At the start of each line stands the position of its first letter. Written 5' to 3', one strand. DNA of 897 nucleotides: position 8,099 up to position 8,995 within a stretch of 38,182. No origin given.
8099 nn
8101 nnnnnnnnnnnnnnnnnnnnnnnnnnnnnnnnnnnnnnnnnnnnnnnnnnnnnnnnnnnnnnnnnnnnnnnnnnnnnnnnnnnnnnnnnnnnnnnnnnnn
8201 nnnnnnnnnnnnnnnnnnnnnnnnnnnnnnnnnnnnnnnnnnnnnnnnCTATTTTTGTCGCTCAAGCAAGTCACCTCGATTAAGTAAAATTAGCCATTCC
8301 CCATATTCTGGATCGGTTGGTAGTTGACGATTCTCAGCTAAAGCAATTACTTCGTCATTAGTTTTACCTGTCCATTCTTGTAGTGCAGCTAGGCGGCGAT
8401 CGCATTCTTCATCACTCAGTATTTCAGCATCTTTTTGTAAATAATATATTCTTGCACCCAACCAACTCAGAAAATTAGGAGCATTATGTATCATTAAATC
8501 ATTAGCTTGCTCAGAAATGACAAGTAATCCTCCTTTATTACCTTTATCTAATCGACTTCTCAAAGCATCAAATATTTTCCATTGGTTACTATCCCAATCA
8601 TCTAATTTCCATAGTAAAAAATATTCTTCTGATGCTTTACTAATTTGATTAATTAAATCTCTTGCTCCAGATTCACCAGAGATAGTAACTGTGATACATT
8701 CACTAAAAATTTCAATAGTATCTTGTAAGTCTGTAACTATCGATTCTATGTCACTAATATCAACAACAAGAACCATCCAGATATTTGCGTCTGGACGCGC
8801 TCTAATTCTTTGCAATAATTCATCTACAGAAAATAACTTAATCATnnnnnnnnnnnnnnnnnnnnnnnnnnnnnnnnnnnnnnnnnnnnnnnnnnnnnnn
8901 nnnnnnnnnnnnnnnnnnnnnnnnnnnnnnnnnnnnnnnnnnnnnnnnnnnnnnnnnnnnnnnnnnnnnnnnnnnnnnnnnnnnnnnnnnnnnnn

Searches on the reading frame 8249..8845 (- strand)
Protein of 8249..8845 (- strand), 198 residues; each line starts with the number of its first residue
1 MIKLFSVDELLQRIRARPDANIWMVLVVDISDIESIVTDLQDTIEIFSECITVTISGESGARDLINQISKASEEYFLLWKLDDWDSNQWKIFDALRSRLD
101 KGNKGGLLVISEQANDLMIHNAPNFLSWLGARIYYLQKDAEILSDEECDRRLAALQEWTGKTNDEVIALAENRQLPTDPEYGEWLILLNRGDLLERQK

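Call 3: search_protein_families(library=pfam, proteins=[window:8249-8845:-], max_evalue=1)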
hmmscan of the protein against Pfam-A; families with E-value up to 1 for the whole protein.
window:8249-8845:- (198 aa): 0 families

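Call 4: search_protein_families(library=padloc, proteins=[window:8249-8845:-], max_evalue=1)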
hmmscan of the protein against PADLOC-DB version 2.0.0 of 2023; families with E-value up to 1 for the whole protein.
window:8249-8845:- (198 aa): 1 family
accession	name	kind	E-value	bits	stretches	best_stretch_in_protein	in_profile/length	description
PDLC01860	CARF3--CARF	-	0.023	12.8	1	6-72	48-109/210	-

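Call 5: search_protein_families(library=ncbifam, proteins=[window:8249-8845:-], max_evalue=1)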
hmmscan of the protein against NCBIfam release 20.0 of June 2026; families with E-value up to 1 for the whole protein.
window:8249-8845:- (198 aa): 2 families
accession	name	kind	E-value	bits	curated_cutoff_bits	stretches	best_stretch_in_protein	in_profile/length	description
NF002577.0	PRK02228.1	equivalog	0.022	15.4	112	1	25-71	48-94/101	V-type ATP synthase subunit F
NF001962.0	PRK00736.1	equivalog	0.15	11.8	72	1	86-115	30-58/69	hypothetical protein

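Call 6: find_homologous_proteins(query=window:8249-8845:-, max_evalue=0.001)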
Query window:8249-8845:- (198 aa): 179 proteins with E <= 0.001 among 640 candidates; the best 120 are listed.
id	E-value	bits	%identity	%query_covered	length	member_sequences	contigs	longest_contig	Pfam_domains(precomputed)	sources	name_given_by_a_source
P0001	2.3e-125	434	100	100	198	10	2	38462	-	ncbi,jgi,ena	jgi:hypothetical protein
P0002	1.2e-114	399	91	99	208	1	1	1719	-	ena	-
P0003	1.8e-114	398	91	100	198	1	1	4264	-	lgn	-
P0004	3.0e-114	397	91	100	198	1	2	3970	-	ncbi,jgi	jgi:hypothetical protein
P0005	3.2e-114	397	92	100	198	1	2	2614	-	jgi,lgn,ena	jgi:hypothetical protein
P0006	5.2e-114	396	91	100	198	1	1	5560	-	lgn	-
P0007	1.5e-113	395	91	100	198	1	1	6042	-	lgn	-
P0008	2.1e-113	394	89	100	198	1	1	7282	-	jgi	jgi:uncharacterized small protein (DUF1192 family)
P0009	3.7e-113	394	90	100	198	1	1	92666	-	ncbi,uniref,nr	ncbi:ABC transporter permease [Pseudanabaena sp. BC1403]|uniref:ABC transporter permease n=1 Tax=Pse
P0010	6.9e-113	393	88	100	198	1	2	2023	-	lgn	-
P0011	1.1e-112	392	90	99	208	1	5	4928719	-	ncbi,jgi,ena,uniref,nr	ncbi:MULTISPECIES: ABC transporter permease [Pseudanabaena]|jgi:hypothetical protein|uniref:ABC tran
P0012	5.4e-112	390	90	99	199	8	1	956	-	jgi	jgi:hypothetical protein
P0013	5.7e-112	390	89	100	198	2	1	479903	-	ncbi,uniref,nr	ncbi:ABC transporter permease [Pseudanabaena yagii GIHE-NHR1]|uniref:ABC transporter permease n=1 Ta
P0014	6.1e-112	390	89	100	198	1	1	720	-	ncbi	-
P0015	7.1e-112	390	89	100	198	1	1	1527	-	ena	-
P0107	7.1e-73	262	62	98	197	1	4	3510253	-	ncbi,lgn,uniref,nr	ncbi:hypothetical protein Syn7502_02045 [Synechococcus sp. PCC 7502]|uniref:hypothetical protein n=1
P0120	8.8e-60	220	53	97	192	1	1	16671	-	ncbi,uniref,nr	ncbi:ABC transporter permease [Lusitaniella coriacea LEGE 07157]|uniref:ABC transporter permease n=1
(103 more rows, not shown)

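Call 7: search_solved_structures(query=window:8249-8845:-, max_evalue=10)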
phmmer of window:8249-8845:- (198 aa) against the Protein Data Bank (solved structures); distinct sequences matched with E-value up to 10: 0.

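Call 12: find_related_loci(query=A1, collection=genome_contigs, flank=6000)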
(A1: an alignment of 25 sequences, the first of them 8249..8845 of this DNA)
Query A1 (198 aa) in genome_contigs; peptide patterns used: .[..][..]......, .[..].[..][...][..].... (x = any residue, [..] = any of these).
311 stretches matched a pattern; 35 encode a relative of the query (tblastn E <= 1e-3); 35 distinct loci.
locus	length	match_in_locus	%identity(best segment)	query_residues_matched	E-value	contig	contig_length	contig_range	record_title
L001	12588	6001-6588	91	3-198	2e-118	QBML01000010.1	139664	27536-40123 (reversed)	MAG: Pseudanabaena frigida isolate ULC066bin1 scaffold10_size139664, whole genome shotgun sequence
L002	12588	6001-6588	89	3-198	1e-115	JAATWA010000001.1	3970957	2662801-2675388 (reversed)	Pseudanabaena biceps strain O153 scaffold1_size3970958, whole genome shotgun sequence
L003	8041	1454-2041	88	3-198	3e-114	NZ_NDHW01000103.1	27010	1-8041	Pseudanabaena sp. SR411 Contig_106, whole genome shotgun sequence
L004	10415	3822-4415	86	1-198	2e-112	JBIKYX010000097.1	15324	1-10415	MAG: Pseudanabaena sp. isolate ME2015-10-18_3300034355_group6_bin40 Rohwer_bin1385_scaffold_1539_c1, whole genome shotgu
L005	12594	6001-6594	85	1-198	1e-110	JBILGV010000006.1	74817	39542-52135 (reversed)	MAG: Pseudanabaena sp. isolate ME2016-10-07_3300042340_group7_bin28 Rohwer_bin1387_scaffold_22_c1, whole genome shotgun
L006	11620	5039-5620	86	5-198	5e-110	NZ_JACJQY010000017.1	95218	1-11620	Phormidium tenue FACHB-1050 contig17, whole genome shotgun sequence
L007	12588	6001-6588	84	3-198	3e-108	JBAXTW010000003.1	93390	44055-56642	MAG: Pseudanabaena sp. ELA645 MAG645_3, whole genome shotgun sequence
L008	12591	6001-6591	67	3-198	3e-89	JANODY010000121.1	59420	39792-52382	MAG: Cyanobacteria bacterium SOY_65_metabat_81 SOY_65_k141_2018665, whole genome shotgun sequence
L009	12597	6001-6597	66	1-198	3e-88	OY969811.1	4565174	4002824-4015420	MAG: uncultured cyanobacterium isolate MFD02832.bin.c.1 genome assembly, chromosome: 1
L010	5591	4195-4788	65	1-198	3e-88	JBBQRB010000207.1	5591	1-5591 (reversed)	MAG: Pseudanabaenales cyanobacterium isolate Co_metawrap_1630 Cmw_1630_k141_19834889_length_5591_cov_45.4796, whole geno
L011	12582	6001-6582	65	6-198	5e-86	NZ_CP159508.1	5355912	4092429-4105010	Pseudanabaena minima str. Chao 2107 chromosome, complete genome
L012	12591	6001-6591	64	3-198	7e-86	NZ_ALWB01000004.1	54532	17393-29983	Pseudanabaena biceps PCC 7429 scaffold_00004, whole genome shotgun sequence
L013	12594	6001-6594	65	1-198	1e-85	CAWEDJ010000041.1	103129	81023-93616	MAG: uncultured cyanobacterium isolate MFD03726.bin.1.203 genome assembly, contig: contig_39076, whole genome shotgun se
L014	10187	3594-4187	64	1-198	2e-85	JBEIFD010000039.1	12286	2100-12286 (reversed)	MAG: Merismopediaceae cyanobacterium isolate Sample-102-S2-bin-139 Sample_102_S2-bin_139-k141_1240904, whole genome shot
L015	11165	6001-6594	61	1-198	1e-78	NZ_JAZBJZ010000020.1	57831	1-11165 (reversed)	Tumidithrix elongata BACA0141 NODE_88_length_57831_cov_112.024110, whole genome shotgun sequence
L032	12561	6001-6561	35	10-194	3e-26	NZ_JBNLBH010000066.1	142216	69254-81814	MAG: Haliangium sp. isolate C2.bin.32.orig k141_434262, whole genome shotgun sequence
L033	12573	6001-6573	28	2-195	2e-19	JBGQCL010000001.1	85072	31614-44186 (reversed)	MAG: Kofleriaceae bacterium isolate OBJ2_061818_110_40 k141_838195_length_85072_cov_13.8503, whole genome shotgun sequen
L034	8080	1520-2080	27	9-194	4e-17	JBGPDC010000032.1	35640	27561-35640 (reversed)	MAG: Terriglobia bacterium isolate OBJ_0618_050_34 k141_3531944_length_35640_cov_12.0432, whole genome shotgun sequence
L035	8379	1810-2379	29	2-194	5e-16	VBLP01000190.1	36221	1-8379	MAG: Deltaproteobacteria bacterium isolate DP_38 14_0903_13_30cm_scaffold_818385, whole genome shotgun sequence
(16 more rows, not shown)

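Call 17: predict_structure(alignment_id=A1)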
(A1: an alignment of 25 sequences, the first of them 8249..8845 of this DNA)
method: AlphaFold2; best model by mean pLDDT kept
length: 198 residues; sequences in the alignment: 25
mean_pLDDT: 74.9   pTM: 0.66
mean pLDDT of the five models: 74.9, 73.6, 73.2, 72.3, 70.9
residues with pLDDT >= 90: 55; 70-90: 59; 50-70: 64; < 50: 20
segments of 3 or more residues with pLDDT < 50: 185-198
pLDDT, mean of each block of 10 residues (from residue 1): 63 61 86 82 68 90 93 87 96 88 83 94 88 73 56 71 69 57 49 37
secondary structure, 60 per line:
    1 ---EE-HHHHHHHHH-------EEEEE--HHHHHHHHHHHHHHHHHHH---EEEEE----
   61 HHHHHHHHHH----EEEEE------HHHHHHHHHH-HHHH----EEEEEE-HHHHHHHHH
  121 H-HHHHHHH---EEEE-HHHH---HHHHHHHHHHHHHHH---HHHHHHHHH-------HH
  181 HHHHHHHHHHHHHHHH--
elements in order: H7-15 E23-27 H30-48 E52-56 H61-70 E75-79 H86-95 H97-100 E105-110 H112-121 H123-129 E133-136 H138-141 H145-159 H163-171 H179-196

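Call 19: search_protein_representatives(alignment_id=A1)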
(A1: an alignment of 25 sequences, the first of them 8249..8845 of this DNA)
Query: 25 sequences, 198 profile positions. Proteins with E-value up to 0.001 (for the whole library): 411; up to 1e-10: 301; up to 1e-30: 45. The best 150 are listed.
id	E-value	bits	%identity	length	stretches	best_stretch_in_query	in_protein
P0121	8.1e-82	289.9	-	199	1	1-198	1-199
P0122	3.5e-78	278.1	-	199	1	3-196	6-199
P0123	3.4e-74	265.0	-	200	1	3-196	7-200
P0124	1.8e-66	239.9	-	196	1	3-196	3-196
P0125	3.9e-60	219.2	-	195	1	1-196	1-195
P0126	5.5e-57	208.9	-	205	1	4-195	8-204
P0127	1.2e-52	194.7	-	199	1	4-196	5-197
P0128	1.8e-52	194.1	-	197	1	3-196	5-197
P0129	4.4e-46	173.3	-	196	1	5-195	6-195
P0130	3.4e-42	160.6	-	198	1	9-196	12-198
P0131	3.1e-37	144.4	-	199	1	4-196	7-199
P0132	3.9e-37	144.1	-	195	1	5-194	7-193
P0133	6.7e-37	143.3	-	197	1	3-195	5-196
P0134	2.0e-36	141.8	-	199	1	10-196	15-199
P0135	6.0e-36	140.2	-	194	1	5-194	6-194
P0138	1.6e-35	138.8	-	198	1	8-196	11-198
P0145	9.4e-34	133.0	-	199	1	4-196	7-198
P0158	1.0e-31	126.4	-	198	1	6-194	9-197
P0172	5.1e-30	120.9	-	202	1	5-196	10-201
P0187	3.7e-28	114.8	-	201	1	3-197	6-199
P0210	1.6e-26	109.4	-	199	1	4-196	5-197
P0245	4.4e-24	101.5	-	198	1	5-196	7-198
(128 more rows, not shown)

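Call 29: search_solved_structures(query=A2, max_evalue=10)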
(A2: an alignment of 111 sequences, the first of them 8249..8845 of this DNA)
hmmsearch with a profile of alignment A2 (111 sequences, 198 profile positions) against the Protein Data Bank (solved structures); distinct sequences matched with E-value up to 10: 9.
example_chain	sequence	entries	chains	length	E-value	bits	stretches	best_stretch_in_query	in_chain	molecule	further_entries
6c2u_A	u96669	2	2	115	0.016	18.2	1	27-90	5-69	phosphate-loop protein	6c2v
3l92_A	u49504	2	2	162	0.22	14.5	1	24-114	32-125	Phosphopantetheine adenylyltransferase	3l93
1tyg_A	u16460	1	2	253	0.63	13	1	92-166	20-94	Thiazole biosynthesis protein thiG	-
1xm3_A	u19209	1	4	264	0.69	12.9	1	92-166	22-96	Thiazole biosynthesis protein thiG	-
7zge_A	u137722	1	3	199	0.97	12.4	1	181-197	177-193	BrxA, BREX phage defence protein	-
4q9v_A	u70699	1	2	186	1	12.3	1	25-110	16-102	Tumor necrosis factor alpha-induced protein 8-like protein 3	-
2n3z_A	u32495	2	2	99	1.1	12.3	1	39-85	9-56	OR446 | De novo designed protein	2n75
6llq_A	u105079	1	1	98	1.4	11.9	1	40-86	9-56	VAL88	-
7sua_A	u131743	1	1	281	4.1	10.4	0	16-67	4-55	DUF4175 domain-containing protein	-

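Call 35: find_encoding_contigs(protein=P0120, flank=10000, max_places=4)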
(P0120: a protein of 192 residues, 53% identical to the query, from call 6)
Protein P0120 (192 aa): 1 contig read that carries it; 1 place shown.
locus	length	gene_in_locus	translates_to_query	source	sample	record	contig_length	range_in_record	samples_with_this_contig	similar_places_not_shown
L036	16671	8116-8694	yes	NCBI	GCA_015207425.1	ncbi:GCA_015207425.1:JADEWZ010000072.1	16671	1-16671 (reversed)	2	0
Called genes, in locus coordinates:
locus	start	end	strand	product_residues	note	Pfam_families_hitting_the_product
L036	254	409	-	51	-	-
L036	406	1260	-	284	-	PF01842:ACT (weak), PF00551:Formyl_trans_N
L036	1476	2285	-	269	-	PF01435:Peptidase_M48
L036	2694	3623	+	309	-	PF00348:polyprenyl_synt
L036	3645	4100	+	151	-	PF02681:DUF212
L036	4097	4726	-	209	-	-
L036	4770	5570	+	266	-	PF03372:Exo_endo_phos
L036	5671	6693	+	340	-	PF04055:Radical_SAM, PF11946:DUF3463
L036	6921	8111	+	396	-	-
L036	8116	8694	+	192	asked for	-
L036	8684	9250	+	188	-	-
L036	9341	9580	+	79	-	-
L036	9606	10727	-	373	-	-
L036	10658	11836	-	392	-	-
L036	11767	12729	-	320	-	PF22734:NNH2, PF20720:nSTAND3 (faint), PF05729:NACHT (weak)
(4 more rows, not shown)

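Call 36: find_encoding_contigs(protein=P0107, flank=10000, max_places=3)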
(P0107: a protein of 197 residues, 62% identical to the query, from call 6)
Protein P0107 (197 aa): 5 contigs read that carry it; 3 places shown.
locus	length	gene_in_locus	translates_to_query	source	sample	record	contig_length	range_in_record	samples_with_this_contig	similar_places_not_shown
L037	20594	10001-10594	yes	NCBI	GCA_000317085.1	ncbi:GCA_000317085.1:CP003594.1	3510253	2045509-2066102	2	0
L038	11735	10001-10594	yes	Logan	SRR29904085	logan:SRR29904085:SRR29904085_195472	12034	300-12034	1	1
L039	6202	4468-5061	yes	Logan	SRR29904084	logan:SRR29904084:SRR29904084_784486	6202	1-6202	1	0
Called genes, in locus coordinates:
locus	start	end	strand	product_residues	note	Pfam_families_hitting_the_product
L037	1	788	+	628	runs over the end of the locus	PF06480:FtsH_ext, PF06068:TIP49 (faint), PF13191:AAA_16 (faint), PF00004:AAA, PF07728:AAA_5 (weak), PF17862:AAA_lid_3, PF01434:Peptidase_M41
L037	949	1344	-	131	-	-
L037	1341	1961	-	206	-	PF02441:Flavoprotein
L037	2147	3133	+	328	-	PF00490:ALAD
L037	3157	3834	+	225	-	-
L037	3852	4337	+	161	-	-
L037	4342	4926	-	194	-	PF08645:PNK3P (weak), PF13419:HAD_2 (faint), PF13242:Hydrolase_like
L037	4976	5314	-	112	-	PF08869:XisI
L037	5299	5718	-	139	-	PF08814:XisH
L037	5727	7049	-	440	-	PF28072:LCTMP-like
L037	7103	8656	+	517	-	PF00881:Nitroreductase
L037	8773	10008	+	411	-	-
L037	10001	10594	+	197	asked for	-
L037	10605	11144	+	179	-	-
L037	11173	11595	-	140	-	PF03652:RuvX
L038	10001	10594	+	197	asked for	-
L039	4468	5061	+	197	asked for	-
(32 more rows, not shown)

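Call 42: list_cluster_members(proteins=[P0126, P0130, P0133, P0138, P0145, P0158, P0172, P0187, P0210, P0245])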
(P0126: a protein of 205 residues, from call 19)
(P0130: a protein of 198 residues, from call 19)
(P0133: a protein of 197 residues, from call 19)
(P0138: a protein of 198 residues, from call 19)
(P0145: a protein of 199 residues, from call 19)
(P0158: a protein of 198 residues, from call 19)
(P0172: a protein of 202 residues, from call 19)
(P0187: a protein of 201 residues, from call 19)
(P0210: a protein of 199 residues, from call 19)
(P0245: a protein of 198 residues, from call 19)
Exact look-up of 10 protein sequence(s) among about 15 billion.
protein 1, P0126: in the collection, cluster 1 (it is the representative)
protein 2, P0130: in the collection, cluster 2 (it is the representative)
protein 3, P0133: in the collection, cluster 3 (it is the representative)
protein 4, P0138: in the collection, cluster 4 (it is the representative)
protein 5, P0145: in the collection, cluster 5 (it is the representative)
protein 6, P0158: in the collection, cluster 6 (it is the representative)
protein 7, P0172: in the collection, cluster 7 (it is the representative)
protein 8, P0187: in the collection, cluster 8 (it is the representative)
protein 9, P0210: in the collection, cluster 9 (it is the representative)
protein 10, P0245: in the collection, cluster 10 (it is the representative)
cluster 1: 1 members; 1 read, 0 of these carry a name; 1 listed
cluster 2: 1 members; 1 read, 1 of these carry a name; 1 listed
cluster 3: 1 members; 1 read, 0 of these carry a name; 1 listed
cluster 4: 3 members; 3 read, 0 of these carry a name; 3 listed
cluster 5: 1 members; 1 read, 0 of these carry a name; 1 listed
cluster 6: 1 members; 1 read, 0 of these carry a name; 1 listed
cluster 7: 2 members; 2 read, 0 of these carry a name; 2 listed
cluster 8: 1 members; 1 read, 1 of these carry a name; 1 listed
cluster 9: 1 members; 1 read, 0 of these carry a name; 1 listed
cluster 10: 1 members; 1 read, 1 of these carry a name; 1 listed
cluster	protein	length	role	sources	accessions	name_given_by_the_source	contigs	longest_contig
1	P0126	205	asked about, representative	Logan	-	-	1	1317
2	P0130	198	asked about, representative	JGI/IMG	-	hypothetical protein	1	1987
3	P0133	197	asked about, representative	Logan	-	-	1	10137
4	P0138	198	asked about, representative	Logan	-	-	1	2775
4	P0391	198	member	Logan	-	-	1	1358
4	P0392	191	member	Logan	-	-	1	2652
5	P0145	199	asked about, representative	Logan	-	-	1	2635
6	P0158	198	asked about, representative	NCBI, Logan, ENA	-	-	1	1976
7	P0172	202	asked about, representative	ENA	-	-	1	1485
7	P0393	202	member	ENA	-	-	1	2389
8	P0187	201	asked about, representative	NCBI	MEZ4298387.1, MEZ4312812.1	MAG: hypothetical protein R3B70_25775 [Polyangiaceae bacterium]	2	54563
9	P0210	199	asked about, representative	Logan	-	-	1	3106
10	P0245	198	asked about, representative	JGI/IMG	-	hypothetical protein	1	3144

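Call 44: search_protein_families(library=pfam, proteins=[L032:7186-8586:+, L032:8595-10439:+, L035:3079-4035:+, L035:4969-8280:+, L034:2839-4041:+, L034:4703-6013:+, L015:7183-8508:+, L015:8522-11134:+, L033:269-2236:+, L032:3183-4463:-], max_evalue=0.001)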
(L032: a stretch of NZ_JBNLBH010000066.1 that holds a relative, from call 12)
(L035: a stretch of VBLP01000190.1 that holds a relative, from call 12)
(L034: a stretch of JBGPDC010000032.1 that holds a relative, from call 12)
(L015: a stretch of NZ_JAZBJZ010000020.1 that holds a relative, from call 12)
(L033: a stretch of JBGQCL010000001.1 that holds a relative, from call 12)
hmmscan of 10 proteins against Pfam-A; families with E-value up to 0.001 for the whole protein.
L032:7186-8586:+ (466 aa): 0 families

L032:8595-10439:+ (614 aa): 1 family
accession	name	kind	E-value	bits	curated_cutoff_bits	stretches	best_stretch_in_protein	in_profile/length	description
PF00188.32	CAP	-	2e-18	67.8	21.1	1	371-490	1-117/117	Cysteine-rich secretory protein family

L035:3079-4035:+ (318 aa): 0 families

L035:4969-8280:+ (1103 aa): 14 families
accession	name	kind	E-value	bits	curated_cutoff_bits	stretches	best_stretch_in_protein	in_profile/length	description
PF00069.31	Pkinase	-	3.1e-47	161.6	31.7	1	532-791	1-260/263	Protein kinase domain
PF07714.23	PK_Tyr_Ser-Thr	-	5.5e-28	98.4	23.1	1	534-790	3-256/258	Protein tyrosine and serine/threonine kinase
PF07719.23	TPR_2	-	9.3e-11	41.4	27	1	963-996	1-34/34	Tetratricopeptide repeat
PF00515.34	TPR_1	-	3.6e-09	36.5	27.8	1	963-996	1-34/34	Tetratricopeptide repeat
PF13432.12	TPR_16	-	7.6e-08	33.1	32.7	2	942-996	10-64/65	Tetratricopeptide repeat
PF13414.12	TPR_11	-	1e-07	32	26.8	1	970-1010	1-41/42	TPR repeat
PF13428.12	TPR_14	-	1.1e-07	32.2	23.5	0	1030-1071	1-42/44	Tetratricopeptide repeat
PF13431.12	TPR_17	-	2.9e-07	30.6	24.4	0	952-983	2-33/34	Tetratricopeptide repeat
PF03109.22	ABC1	-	2.2e-06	27.4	22.9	1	576-686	119-220/244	ABC1 atypical kinase-like domain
PF14559.12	TPR_19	-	4.9e-06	27.2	25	1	978-1038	6-67/68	Tetratricopeptide repeat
PF13424.12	TPR_12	-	5.4e-06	26.9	30.1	0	962-1024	3-73/77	Tetratricopeptide repeat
PF13181.12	TPR_8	-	7.1e-05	23.1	25.7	0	1031-1058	2-29/34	Tetratricopeptide repeat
PF08309.17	LVIVD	-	0.00016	21.4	20.2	0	223-260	2-40/42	LVIVD repeat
PF17667.7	Pkinase_fungal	-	0.00095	18.4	24.1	0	637-721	294-378/387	Fungal protein kinase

L034:2839-4041:+ (400 aa): 2 families
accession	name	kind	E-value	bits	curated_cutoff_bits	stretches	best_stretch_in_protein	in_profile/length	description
PF00884.28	Sulfatase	-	5.7e-16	59.1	25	1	151-293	143-301/301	Sulfatase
PF01663.27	Phosphodiest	-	3.4e-09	37.2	23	1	168-246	158-223/342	Type I phosphodiesterase / nucleotide pyrophosphatase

L034:4703-6013:+ (436 aa): 5 families
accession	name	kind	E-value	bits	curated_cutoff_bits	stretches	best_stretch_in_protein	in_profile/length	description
PF14524.12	Wzt_C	-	6.4e-26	91.5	30.4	1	275-412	3-142/143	Wzt C-terminal domain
PF00005.33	ABC_tran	-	1.5e-20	74.6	25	1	39-171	1-136/137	ABC transporter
PF13555.12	AAA_29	-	0.00012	22.2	27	1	42-67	15-40/61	P-loop containing region of AAA domain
PF13476.12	AAA_23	-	0.00039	21.6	27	1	28-68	6-38/201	AAA domain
PF13304.12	AAA_21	-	0.00056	20.5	27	0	53-72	3-22/304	AAA domain, putative AbiEii toxin, Type IV TA system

L015:7183-8508:+ (441 aa): 3 families
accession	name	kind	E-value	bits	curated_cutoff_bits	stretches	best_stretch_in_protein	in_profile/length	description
PF02638.21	GHL10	-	2.9e-109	365.4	27.9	1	89-389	1-303/311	Glycosyl hydrolase-like 10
PF14871.12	GHL6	-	6.7e-08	33.3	35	1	111-248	4-131/132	Hypothetical glycosyl hydrolase 6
PF14885.12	GHL15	-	6.8e-05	23.4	27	1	189-273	39-115/271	Hypothetical glycosyl hydrolase family 15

L015:8522-11134:+ (870 aa): 5 families
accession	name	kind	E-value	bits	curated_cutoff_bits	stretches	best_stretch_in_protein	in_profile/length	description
PF02366.24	PMT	-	9.5e-10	38.9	22.7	1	105-241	88-221/245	Dolichyl-phosphate-mannose-protein mannosyltransferase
PF13231.12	PMT_2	-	1.7e-08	35.2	26.1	1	83-235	4-150/160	Dolichyl-phosphate-mannose-protein mannosyltransferase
PF07719.23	TPR_2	-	3.2e-07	30.4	27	1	803-833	3-33/34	Tetratricopeptide repeat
PF23914.1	TPR_CcmH_CycH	-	8.7e-07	29.3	42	1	797-837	46-86/158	Cytochrome c-type biogenesis protein H TPR domain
PF00515.34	TPR_1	-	2.4e-06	27.5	27.8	0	801-833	1-33/34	Tetratricopeptide repeat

L033:269-2236:+ (655 aa): 0 families

L032:3183-4463:- (426 aa): 0 families
